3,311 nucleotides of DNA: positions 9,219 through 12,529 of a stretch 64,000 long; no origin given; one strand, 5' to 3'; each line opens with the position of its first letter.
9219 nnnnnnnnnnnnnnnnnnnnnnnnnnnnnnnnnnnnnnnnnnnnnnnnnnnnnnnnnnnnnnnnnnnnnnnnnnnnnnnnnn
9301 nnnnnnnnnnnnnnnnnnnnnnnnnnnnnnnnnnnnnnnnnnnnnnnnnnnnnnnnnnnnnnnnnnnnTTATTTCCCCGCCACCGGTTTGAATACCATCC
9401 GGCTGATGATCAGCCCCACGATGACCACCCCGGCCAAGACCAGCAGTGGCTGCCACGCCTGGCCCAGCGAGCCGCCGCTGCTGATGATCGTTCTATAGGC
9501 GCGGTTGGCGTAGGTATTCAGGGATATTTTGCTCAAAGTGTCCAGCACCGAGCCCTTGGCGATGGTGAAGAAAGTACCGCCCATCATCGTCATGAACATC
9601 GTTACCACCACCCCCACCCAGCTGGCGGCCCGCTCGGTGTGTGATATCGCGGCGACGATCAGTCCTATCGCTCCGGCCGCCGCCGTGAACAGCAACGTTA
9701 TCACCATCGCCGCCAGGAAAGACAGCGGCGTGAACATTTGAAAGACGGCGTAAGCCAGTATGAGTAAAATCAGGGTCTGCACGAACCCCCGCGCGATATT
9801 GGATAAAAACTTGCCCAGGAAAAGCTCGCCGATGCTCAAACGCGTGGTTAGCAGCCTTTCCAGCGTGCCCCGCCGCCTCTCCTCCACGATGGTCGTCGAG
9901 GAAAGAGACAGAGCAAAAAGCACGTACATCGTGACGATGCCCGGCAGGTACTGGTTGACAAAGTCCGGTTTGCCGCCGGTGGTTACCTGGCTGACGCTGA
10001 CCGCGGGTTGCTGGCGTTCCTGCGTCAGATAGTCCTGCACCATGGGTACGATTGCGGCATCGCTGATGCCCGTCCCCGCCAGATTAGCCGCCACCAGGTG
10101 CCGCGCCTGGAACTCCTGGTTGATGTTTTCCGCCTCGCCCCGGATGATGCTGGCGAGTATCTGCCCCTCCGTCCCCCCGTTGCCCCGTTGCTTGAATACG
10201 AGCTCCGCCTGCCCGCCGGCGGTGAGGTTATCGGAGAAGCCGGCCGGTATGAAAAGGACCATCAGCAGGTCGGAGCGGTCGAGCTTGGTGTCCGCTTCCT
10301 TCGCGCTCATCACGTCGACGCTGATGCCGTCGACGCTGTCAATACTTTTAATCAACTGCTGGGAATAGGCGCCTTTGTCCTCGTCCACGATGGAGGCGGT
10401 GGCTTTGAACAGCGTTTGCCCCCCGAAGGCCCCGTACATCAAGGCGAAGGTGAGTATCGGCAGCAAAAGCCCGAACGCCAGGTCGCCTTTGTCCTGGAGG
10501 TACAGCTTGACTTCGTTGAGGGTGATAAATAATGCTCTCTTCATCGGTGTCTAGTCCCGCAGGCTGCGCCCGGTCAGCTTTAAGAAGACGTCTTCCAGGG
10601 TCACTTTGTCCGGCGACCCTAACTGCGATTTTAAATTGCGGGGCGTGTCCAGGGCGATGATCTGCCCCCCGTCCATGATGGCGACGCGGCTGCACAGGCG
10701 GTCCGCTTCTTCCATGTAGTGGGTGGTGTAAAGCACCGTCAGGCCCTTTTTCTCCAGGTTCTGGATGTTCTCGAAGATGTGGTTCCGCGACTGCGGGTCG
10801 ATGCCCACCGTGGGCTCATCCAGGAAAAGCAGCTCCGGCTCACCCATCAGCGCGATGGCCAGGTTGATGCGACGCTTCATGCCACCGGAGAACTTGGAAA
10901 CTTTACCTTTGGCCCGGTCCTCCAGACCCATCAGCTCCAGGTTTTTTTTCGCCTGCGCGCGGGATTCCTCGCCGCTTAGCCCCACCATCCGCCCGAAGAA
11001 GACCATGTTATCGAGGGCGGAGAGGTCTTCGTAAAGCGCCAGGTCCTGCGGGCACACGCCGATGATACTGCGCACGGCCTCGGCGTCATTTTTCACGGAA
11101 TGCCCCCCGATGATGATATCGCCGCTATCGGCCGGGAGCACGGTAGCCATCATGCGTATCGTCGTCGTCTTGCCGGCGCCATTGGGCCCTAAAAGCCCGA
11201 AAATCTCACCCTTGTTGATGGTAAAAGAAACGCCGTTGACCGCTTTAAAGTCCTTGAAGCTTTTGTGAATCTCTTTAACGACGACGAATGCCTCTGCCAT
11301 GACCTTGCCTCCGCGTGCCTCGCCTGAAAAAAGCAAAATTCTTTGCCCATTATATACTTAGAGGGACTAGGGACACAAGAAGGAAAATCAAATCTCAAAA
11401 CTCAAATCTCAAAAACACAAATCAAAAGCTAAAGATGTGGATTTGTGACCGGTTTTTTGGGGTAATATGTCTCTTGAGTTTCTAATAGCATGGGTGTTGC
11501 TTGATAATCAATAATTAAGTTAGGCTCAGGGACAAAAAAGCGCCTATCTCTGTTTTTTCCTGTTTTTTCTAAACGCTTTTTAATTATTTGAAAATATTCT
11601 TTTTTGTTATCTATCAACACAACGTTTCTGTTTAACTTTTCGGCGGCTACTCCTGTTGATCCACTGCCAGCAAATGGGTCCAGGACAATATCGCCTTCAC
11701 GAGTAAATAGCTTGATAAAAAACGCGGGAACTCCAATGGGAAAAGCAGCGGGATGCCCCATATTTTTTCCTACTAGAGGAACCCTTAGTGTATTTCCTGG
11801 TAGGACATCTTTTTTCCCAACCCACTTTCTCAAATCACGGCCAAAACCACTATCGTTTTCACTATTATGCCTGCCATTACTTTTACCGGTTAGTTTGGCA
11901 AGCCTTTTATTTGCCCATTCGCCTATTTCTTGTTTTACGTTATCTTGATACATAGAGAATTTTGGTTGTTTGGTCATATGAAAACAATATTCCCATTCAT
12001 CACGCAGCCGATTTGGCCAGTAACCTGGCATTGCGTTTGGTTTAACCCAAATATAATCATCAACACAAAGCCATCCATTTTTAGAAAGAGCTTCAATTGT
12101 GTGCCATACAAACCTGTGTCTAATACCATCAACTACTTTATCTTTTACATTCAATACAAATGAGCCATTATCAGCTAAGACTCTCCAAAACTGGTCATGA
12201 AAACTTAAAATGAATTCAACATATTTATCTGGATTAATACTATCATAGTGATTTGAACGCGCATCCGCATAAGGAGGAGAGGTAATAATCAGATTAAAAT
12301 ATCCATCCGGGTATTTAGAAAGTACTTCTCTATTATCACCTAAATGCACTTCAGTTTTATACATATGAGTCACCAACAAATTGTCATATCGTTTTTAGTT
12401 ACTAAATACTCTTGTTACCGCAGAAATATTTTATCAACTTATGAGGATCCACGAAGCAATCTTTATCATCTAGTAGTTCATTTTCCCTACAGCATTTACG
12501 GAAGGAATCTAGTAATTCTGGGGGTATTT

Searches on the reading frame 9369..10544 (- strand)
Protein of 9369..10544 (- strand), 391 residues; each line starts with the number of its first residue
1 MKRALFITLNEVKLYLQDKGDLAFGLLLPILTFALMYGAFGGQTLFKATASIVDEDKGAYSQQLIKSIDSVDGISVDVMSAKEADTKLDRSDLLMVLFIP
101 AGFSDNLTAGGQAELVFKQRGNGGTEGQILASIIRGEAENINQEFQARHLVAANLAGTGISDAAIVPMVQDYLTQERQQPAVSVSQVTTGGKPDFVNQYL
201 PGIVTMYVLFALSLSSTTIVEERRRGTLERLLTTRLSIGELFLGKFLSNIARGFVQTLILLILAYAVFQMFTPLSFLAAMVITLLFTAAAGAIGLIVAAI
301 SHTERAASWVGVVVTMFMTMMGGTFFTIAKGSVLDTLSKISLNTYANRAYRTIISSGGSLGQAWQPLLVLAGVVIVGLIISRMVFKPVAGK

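Call 3: search_protein_families(library=pfam, proteins=[window:9369-10544:-], max_evalue=1)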
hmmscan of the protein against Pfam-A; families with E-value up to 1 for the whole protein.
window:9369-10544:- (391 aa): 4 families
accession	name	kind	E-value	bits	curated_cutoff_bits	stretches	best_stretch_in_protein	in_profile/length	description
PF12698.13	ABC2_membrane_3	-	2.3e-38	132.7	31.6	1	22-381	4-345/347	ABC-2 family transporter protein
PF01061.29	ABC2_membrane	-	2.9e-22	79.7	26.9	1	194-353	47-209/211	ABC-2 type transporter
PF12679.13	ABC2_membrane_2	-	1.6e-14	54.3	27.2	1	17-386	13-279/283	ABC-2 family transporter protein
PF12730.13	ABC2_membrane_4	-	0.00012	22.5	27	1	203-322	56-179/179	ABC-2 family transporter protein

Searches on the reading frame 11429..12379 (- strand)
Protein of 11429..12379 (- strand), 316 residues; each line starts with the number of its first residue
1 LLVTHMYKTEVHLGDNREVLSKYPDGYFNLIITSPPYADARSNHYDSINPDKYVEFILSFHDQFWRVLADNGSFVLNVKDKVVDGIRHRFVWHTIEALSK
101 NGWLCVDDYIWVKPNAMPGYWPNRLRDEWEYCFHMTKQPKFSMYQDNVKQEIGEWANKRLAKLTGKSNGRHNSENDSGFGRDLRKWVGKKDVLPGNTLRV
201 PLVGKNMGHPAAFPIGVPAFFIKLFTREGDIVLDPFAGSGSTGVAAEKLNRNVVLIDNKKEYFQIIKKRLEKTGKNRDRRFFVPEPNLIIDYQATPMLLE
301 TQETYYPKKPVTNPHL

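Call 53: search_protein_families(library=pfam, proteins=[window:11429-12379:-], max_evalue=0.001)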
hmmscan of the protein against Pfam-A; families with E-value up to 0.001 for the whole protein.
window:11429-12379:- (316 aa): 2 families
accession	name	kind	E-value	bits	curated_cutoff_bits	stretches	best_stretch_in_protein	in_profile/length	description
PF01555.25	N6_N4_Mtase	-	3.4e-40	138.8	26.7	1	29-268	2-221/221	DNA methylase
PF03602.21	Cons_hypoth95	-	2.4e-07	31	24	1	228-277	41-91/182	Conserved hypothetical protein 95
